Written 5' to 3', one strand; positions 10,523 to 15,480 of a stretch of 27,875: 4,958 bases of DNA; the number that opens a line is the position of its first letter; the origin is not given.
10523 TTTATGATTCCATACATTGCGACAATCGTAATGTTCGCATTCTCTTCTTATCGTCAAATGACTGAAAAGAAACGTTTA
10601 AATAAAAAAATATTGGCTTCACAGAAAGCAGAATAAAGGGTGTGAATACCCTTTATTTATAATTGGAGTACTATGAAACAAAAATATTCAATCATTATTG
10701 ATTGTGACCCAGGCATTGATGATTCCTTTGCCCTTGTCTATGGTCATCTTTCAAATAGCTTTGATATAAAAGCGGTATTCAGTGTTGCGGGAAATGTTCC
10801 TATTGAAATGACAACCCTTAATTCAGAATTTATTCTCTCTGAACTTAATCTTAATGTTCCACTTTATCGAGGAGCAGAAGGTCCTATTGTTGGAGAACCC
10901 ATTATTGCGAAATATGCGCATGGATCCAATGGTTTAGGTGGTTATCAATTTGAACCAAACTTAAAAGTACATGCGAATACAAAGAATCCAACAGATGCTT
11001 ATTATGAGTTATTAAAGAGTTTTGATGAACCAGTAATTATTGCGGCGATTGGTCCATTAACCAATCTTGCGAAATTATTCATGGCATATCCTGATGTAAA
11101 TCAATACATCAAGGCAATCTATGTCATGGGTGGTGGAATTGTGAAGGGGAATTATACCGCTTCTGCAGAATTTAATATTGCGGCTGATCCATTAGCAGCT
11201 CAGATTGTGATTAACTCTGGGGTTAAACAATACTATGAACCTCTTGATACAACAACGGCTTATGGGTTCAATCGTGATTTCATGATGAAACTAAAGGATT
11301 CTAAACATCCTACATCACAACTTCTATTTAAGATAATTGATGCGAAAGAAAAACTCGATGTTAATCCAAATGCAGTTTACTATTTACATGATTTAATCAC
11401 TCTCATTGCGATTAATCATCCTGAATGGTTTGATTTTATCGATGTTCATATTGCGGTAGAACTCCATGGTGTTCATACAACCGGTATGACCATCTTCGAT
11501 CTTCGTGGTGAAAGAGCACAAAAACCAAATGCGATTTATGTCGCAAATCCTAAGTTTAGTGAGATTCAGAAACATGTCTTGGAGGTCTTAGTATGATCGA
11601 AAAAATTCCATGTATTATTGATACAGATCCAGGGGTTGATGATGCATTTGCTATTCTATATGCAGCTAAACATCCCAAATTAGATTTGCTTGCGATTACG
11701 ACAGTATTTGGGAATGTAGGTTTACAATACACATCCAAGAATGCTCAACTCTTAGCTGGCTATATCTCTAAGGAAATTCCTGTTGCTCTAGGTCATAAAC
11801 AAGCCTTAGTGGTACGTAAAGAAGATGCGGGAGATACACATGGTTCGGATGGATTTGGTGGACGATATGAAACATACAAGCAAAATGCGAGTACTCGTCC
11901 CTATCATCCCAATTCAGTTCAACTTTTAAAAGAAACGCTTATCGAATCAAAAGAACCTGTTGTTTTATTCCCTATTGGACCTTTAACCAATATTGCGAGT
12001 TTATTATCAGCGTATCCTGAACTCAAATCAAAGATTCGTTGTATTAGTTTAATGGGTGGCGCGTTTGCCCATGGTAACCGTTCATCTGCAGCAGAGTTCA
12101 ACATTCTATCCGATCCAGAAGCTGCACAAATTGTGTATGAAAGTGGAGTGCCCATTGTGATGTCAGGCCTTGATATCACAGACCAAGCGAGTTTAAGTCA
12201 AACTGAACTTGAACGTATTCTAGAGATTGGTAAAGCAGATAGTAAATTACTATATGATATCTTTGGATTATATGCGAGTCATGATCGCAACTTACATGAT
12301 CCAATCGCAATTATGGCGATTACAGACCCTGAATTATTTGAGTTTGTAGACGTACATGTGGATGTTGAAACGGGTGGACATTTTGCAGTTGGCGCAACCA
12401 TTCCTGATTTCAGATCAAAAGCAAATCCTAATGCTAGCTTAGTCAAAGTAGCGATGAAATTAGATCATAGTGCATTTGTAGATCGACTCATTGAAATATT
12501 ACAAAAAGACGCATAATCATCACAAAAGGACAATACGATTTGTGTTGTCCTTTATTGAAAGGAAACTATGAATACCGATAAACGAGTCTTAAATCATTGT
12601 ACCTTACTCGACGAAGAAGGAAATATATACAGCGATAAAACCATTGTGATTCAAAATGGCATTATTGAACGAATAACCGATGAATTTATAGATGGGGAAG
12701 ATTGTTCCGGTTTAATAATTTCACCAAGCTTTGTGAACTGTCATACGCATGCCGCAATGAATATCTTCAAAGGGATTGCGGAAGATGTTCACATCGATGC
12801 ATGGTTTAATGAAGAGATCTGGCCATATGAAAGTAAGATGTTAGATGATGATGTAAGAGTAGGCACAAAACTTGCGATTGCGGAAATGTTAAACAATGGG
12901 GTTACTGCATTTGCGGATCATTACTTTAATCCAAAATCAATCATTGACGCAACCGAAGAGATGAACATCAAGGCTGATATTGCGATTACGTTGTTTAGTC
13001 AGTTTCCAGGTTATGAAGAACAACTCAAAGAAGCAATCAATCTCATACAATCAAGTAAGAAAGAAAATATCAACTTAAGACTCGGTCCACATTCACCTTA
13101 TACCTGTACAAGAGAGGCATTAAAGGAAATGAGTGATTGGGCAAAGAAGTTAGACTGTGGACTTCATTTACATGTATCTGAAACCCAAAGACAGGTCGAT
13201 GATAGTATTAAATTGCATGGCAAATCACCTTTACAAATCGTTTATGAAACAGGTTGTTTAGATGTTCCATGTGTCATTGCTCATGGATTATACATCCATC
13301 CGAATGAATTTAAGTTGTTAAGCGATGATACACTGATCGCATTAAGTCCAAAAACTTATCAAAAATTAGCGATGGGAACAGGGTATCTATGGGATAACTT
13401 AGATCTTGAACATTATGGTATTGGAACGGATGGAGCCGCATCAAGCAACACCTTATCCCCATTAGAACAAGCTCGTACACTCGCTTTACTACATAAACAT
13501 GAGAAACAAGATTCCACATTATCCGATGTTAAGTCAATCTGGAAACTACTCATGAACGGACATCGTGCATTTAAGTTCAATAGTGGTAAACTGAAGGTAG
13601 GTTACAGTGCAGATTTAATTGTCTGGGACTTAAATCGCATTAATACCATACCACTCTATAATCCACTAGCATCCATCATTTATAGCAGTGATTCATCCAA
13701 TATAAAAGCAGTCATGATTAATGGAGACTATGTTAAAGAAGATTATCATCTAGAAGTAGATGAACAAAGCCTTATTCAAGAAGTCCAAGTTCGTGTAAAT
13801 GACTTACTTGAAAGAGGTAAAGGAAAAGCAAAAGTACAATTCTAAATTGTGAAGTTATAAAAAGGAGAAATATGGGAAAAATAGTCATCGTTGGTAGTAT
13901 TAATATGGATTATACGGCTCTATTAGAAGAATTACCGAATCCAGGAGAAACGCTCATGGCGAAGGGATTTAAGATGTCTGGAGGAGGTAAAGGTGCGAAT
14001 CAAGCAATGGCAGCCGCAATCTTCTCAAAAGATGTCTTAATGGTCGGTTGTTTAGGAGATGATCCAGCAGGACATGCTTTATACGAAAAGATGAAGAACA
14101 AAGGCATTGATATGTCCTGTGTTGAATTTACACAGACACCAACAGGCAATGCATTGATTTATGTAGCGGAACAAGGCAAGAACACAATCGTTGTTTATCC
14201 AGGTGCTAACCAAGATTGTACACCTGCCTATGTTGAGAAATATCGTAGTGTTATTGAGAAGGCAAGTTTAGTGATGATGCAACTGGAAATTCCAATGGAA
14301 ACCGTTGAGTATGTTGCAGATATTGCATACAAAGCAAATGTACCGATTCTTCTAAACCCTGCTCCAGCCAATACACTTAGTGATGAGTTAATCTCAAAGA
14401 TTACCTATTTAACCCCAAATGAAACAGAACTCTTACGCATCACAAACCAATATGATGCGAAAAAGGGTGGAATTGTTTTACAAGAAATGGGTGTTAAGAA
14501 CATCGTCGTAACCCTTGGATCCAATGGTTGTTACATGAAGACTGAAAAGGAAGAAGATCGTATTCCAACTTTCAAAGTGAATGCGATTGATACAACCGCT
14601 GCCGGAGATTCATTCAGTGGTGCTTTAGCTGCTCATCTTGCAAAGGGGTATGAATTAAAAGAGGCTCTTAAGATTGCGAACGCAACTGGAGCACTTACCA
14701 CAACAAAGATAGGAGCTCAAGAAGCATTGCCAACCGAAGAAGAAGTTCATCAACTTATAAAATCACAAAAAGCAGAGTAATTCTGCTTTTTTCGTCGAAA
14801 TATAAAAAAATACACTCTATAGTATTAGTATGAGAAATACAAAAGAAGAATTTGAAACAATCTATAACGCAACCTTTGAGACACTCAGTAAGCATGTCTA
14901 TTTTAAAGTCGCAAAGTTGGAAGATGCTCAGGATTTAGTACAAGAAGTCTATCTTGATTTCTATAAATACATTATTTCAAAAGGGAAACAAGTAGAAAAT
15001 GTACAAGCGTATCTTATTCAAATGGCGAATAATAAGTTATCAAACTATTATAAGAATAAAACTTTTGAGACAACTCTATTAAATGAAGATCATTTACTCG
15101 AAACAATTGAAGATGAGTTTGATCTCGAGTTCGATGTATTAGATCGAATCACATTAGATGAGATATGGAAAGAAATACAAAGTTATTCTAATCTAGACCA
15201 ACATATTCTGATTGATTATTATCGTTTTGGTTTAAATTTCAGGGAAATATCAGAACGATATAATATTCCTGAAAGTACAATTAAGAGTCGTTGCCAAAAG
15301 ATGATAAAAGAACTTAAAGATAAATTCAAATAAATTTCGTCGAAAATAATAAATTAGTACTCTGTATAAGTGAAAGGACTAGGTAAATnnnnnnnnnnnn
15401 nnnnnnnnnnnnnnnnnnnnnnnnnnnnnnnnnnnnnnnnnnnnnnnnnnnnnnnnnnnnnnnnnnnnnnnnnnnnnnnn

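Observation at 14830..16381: ECF-type sigma factor paired with an RsgI-like anti-sigma ectodomain that lacks the RsgI N-terminal sigma-binding domain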

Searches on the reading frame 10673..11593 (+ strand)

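Call 32: search_protein_families(library=pfam, proteins=[window:10673-11593:+], max_evalue=0.001)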
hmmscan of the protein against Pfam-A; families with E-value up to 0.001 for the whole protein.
window:10673-11593:+ (307 aa): 1 family
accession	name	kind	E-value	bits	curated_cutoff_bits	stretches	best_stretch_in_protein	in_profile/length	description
PF01156.24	IU_nuc_hydro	-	1.5e-69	235.4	34.2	1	7-289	1-286/297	Inosine-uridine preferring nucleoside hydrolase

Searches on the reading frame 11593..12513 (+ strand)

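Call 32: search_protein_families(library=pfam, proteins=[window:11593-12513:+], max_evalue=0.001)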
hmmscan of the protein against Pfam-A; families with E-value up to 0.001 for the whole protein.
window:11593-12513:+ (307 aa): 1 family
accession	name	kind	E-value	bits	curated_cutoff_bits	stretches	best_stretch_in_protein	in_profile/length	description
PF01156.24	IU_nuc_hydro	-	2.1e-82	277.6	34.2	1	8-296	2-296/297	Inosine-uridine preferring nucleoside hydrolase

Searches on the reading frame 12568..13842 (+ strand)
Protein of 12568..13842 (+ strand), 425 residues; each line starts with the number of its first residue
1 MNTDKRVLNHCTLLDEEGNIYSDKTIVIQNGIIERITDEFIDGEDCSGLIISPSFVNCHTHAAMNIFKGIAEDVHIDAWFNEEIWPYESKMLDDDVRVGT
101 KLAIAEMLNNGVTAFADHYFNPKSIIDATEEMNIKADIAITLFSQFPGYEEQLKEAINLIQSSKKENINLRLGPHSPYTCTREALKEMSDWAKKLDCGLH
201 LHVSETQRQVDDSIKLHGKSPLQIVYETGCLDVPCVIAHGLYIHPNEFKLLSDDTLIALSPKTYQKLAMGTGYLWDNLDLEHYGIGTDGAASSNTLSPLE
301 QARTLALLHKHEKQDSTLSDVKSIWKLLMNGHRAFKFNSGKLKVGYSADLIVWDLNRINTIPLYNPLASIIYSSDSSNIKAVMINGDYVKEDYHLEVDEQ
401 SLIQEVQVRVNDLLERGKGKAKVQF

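Call 32: search_protein_families(library=pfam, proteins=[window:12568-13842:+], max_evalue=0.001)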
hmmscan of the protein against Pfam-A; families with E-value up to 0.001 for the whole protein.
window:12568-13842:+ (425 aa): 1 family
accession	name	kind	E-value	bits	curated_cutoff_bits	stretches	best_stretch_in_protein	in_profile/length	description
PF01979.26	Amidohydro_1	-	1.2e-43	150.1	25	1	50-388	1-344/345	Amidohydrolase family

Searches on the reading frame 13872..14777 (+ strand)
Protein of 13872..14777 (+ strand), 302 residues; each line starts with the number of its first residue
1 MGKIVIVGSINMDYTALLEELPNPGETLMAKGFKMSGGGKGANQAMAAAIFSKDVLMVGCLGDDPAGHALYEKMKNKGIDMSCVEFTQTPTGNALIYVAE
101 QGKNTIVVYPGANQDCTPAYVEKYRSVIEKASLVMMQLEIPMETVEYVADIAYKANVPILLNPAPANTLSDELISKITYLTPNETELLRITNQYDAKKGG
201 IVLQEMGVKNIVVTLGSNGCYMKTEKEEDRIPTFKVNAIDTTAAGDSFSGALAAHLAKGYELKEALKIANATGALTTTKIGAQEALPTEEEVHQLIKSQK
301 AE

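Call 32: search_protein_families(library=pfam, proteins=[window:13872-14777:+], max_evalue=0.001)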
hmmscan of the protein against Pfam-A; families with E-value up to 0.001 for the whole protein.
window:13872-14777:+ (302 aa): 2 families
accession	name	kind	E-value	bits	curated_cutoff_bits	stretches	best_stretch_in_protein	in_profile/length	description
PF00294.29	PfkB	-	2e-67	228.1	25.8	1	1-288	1-301/302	pfkB family carbohydrate kinase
PF08543.17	Phos_pyr_kin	-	6.1e-12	45.9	27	1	160-271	103-226/246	Phosphomethylpyrimidine kinase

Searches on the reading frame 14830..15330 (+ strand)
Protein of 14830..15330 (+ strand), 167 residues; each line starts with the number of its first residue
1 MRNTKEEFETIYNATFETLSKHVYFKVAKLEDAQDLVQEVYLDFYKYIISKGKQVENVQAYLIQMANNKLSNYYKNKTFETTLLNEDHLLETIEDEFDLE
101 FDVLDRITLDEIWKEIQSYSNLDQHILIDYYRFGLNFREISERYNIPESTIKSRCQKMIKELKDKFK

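Call 3: search_protein_families(library=pfam, proteins=[window:14830-15330:+], max_evalue=1)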
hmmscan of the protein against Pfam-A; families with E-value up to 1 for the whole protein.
window:14830-15330:+ (167 aa): 12 families
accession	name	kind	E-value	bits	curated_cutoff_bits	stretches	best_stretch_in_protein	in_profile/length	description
PF04545.22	Sigma70_r4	-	1.2e-05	25.2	24.1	1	123-163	9-49/50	Sigma-70, region 4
PF04542.20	Sigma70_r2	-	5.8e-05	23.2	24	1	21-77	11-68/71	Sigma-70 region 2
PF14493.12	HTH_40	-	0.00077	20.1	27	1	128-161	6-39/89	Helix-turn-helix domain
PF06530.18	Phage_antitermQ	-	0.0013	19.1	26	1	106-156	50-100/118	Phage antitermination protein Q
PF13412.12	HTH_24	-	0.0015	18.5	21.9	1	134-161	17-44/48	Winged helix-turn-helix DNA-binding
PF08280.17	HTH_Mga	-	0.0034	17.8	23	1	126-165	13-50/59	M protein trans-acting positive regulator (MGA) HTH domain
PF08281.18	Sigma70_r4_2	-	0.0038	17.3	25.7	1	125-156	17-48/54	Sigma-70, region 4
PF01145.31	Band_7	-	0.0043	17.6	23.6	1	23-102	66-131/176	SPFH domain / Band 7 family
PF13613.12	HTH_Tnp_4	-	0.035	14.1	27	1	130-166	15-51/53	Helix-turn-helix of DDE superfamily endonuclease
PF05402.18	PqqD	-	0.083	13.7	23.4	1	139-165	38-64/67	Coenzyme PQQ synthesis protein D (PqqD)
PF13384.12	HTH_23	-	0.087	13.1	24.6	1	125-152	9-35/50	Homeodomain-like domain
PF05225.22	HTH_psq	-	0.21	11.8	20.4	1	130-157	11-38/45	helix-turn-helix, Psq domain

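Call 4: search_protein_families(library=ncbifam, proteins=[window:14830-15330:+], max_evalue=1)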
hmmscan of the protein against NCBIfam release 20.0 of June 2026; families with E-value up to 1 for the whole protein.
window:14830-15330:+ (167 aa): 57 families (the best 25 are shown)
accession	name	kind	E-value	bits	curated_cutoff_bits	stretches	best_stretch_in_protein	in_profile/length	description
TIGR02937.1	sigma70-ECF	superfamily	7.8e-17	61.4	42.9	1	17-165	12-164/165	sigma-70 family RNA polymerase sigma factor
TIGR02952.1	Sig70_famx2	equivalog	3.9e-15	56.2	206.45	1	6-164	11-168/170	ECF subfamily RNA polymerase sigma factor, BldN family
NF009195.0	PRK12543.1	subfamily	9e-15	54.6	197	1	4-165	18-177/192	RNA polymerase sigma factor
TIGR02985.1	Sig70_bacteroi1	subfamily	1.3e-14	54.8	126.4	1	7-165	2-161/162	RNA polymerase sigma-70 factor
NF007215.0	PRK09637.1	equivalog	6.4e-13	49.1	212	1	8-166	3-154/181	RNA polymerase sigma factor SigZ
TIGR02959.1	SigZ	equivalog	7.2e-13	48.7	168.65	1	17-166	6-148/170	RNA polymerase sigma factor SigZ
TIGR02989.1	Sig-70_gvs1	subfamily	2.6e-10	40.4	124.55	1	7-162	2-154/158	RNA polymerase sigma-70 factor, Rhodopirellula/Verrucomicrobium family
NF007222.0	PRK09640.1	equivalog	1.2e-09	38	194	1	27-167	47-183/188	RNA polymerase sigma factor SigX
TIGR02983.1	SigE-fam_strep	subfamily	6e-09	36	141.55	1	3-165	3-157/162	SigE family RNA polymerase sigma factor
NF008891.0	PRK11924.1-5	subfamily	8.4e-09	35.8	259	1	7-163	4-160/171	RNA polymerase sigma factor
TIGR02950.1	SigM_subfam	subfamily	8.7e-09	35.4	147.95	1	9-165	3-157/159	RNA polymerase sigma factor, SigM family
NF007216.0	PRK09638.1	equivalog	1.4e-08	34.7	194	1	5-164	17-172/180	RNA polymerase sigma factor SigY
NF006930.0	PRK09415.1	subfamily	1.8e-08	34.4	198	1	9-166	19-175/179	RNA polymerase factor sigma C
NF009172.0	PRK12519.1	subfamily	1.8e-08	34.2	222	1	28-165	51-188/194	RNA polymerase sigma factor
TIGR02954.1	Sig70_famx3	hypoth_equivalog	1.9e-07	31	188.5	1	2-167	12-168/170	RNA polymerase sigma-70 factor, TIGR02954 family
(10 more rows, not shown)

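Call 20: search_solved_structures(query=window:14830-15330:+, max_evalue=1)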
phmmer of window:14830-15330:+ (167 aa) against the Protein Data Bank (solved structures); distinct sequences matched with E-value up to 1: 13.
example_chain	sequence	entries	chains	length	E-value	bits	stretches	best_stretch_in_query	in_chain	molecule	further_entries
6dxo_A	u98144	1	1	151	0.0013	21.9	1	5-77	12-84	RNA polymerase ECF-subfamily sigma factor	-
7fby_A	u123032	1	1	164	0.011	18.8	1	135-161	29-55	Transcriptional regulatory protein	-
9w4v_A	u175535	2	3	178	0.013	18.7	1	135-161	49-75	Uncharacterized HTH-type transcriptional regulator PH0140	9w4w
6dv9_F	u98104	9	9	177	0.026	17.7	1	28-162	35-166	ECF RNA polymerase sigma factor SigL | RNA polymerase sigma factor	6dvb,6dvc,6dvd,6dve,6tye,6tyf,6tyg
1h3l_A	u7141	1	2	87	0.077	16.1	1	31-79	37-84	RNA POLYMERASE SIGMA FACTOR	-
4cpc_A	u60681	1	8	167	0.25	14.5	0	32-101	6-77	SYNAPTONEMAL COMPLEX PROTEIN 3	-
5zx2_F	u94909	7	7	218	0.35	14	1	31-162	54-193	ECF RNA polymerase sigma factor SigH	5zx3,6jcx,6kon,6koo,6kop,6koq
5it7_Z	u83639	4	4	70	0.37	13.9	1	103-153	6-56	KLLA0B06182p | Ribosomal protein eS25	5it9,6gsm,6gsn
6i7o_K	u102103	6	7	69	0.5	13.5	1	103-153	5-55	40S ribosomal protein S25-A | RPS25A isoform 1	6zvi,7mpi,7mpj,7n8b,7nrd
4uer_8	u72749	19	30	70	0.5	13.5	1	103-153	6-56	ES25 | 40S ribosomal protein S25-A | Small ribosomal subunit protein eS25A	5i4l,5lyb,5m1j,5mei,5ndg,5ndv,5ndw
6t4q_SZ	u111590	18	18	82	0.59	13.3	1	103-153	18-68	40S ribosomal protein S25-A | 40S ribosomal protein S25 | Small ribosomal subunit protein eS25A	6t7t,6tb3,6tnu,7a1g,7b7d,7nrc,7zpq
4nqw_A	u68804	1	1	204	0.88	12.7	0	109-163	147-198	ECF RNA polymerase sigma factor SigK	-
3j80_Z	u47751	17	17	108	0.93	12.6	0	103-153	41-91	eS25 | KLLA0B06182p | 40S ribosomal protein S25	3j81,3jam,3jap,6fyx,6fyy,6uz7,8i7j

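Call 25: find_homologous_proteins(query=window:14830-15330:+)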
Query window:14830-15330:+ (167 aa): 45 proteins with E <= 0.001 among 79 candidates.
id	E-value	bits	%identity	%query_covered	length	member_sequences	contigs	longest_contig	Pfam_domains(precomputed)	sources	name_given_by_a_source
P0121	6.2e-101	353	99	100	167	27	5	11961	PF04545.23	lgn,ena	-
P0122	2.1e-100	351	99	100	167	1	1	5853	PF04545.23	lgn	-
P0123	3.3e-100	350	99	100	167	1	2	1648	PF04545.23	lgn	-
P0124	3.2e-81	289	80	99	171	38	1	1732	PF04545.23,PF04542.21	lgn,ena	-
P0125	3.0e-80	285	80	98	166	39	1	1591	PF04545.23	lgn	-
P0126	1.6e-79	283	79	99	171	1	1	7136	PF04545.23,PF04542.21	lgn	-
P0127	3.0e-79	282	79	99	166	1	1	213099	PF04545.23,PF04542.21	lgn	-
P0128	5.6e-78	278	78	99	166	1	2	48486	PF04545.23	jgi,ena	-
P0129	6.0e-71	255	71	98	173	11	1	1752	PF04545.23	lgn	-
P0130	1.0e-70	255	79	89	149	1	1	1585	PF04545.23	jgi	jgi:RNA polymerase sigma factor (sigma-70 family)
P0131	2.1e-67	244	70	99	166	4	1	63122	PF04545.23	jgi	jgi:RNA polymerase sigma factor (sigma-70 family)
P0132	2.3e-67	244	69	99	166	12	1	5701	PF04545.23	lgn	-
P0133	2.8e-67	243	70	97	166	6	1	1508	PF04545.23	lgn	-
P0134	3.4e-67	243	69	98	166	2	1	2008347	PF04545.23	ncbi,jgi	-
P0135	5.4e-67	242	68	99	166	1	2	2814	PF04545.23,PF08281.19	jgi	jgi:RNA polymerase sigma-70 factor (ECF subfamily)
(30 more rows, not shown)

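Call 70: predict_structure(alignment_id=A4)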
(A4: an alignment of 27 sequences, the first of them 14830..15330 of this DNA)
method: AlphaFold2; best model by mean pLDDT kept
length: 167 residues; sequences in the alignment: 27
mean_pLDDT: 80.0   pTM: 0.48
mean pLDDT of the five models: 80.0, 79.3, 78.2, 77.0, 73.2
residues with pLDDT >= 90: 52; 70-90: 83; 50-70: 12; < 50: 20
segments of 3 or more residues with pLDDT < 50: 79-97
pLDDT, mean of each block of 10 residues (from residue 1): 76 91 87 90 84 82 87 69 41 49 68 90 92 87 94 91 81
secondary structure, 60 per line:
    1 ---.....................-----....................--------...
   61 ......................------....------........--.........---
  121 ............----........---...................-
elements in order: H4-24 H30-49 H58-82 H89-92 H99-106 H109-117 H121-132 H137-144 H148-166

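Call 72: fold_search(model_id=the predicted structure, library=pdb)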
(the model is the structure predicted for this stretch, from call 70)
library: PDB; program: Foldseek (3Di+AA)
matches with E <= 10: 261; with E <= 0.001: 11
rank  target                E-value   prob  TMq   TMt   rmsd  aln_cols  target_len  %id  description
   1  6dv9_F                1.7e-04  1.00  0.37  0.36  24.3       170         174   19  Crystal structure of Mycobacterium tuberculosis transcription initiation complex(ECF sigma factor L) containing 5nt RN (released 2019-02-20)
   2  5zx2_F                2.4e-04  1.00  0.38  0.36  24.8       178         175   20  Mycobacterium tuberculosis RNA polymerase transcription initiation complex with ECF sigma factor sigma H and 7nt RNA (released 2019-03-20)
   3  6kop_F                4.0e-04  1.00  0.41  0.43  25.6       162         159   20  Mycobacterium tuberculosis initial transcription complex comprising sigma H and 5'-OH RNA of 9 nt (released 2020-03-11)
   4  5uxx_C                5.7e-04  1.00  0.39  0.40  15.4       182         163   15  Co-crystal structure of the sigma factor RpoE in complex with the anti-sigma factor NepR from Bartonella quintana (released 2018-02-28)
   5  6dxo_A                6.3e-04  1.00  0.38  0.45  12.3       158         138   16  1.8 A structure of RsbN-BldN complex. (released 2018-07-11)
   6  9m9e_F                7.0e-04  1.00  0.40  0.38  22.1       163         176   16  Structural Basis of Pausing During Transcription Initiation in Mycobacterium tuberculosis (released 2026-01-14)
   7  6kon_F                7.0e-04  1.00  0.40  0.38  25.2       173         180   20  Mycobacterium tuberculosis initial transcription complex comprising sigma H and 5'-OH RNA of 5 nt (released 2020-03-11)
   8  6jcx_F                7.0e-04  1.00  0.40  0.36  24.9       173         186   19  Mycobacterium tuberculosis transcription initiation complex with ECF sigma factor sigma H and 6nt RNA (released 2019-05-29)
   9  4nqw_A                7.4e-04  1.00  0.38  0.42   9.8       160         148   17  Structure of Mycobacterium tuberculosis extracytoplasmic function sigma factor SigK in complex with the cytosolic doma (released 2014-01-22)
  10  1or7_A                7.7e-04  1.00  0.40  0.37  18.5       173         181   17  Crystal Structure of Escherichia coli sigmaE with the Cytoplasmic Domain of its Anti-sigma RseA (released 2003-04-15)
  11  6koo_F                7.7e-04  1.00  0.34  0.32  25.0       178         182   20  Mycobacterium tuberculosis initial transcription complex comprising sigma H and 5'-OH RNA of 7 nt (released 2020-03-11)
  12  1or7_B                1.1e-03  1.00  0.35  0.35  17.6       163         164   17  Crystal Structure of Escherichia coli sigmaE with the Cytoplasmic Domain of its Anti-sigma RseA (released 2003-04-15)
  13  5wuq_A                1.2e-03  1.00  0.37  0.38  15.4       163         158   18  Crystal structure of SigW in complex with its anti-sigma RsiW, a zinc binding form (released 2017-03-29)
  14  6in7_B                1.3e-03  1.00  0.39  0.38  17.8       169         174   19  Crystal structure of AlgU in complex with MucA(cyto) (released 2019-07-24)
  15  5wur_A                2.1e-03  1.00  0.41  0.44  14.8       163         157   18  Crystal structure of SigW in complex with its anti-sigma RsiW, an oxdized form (released 2017-03-29)
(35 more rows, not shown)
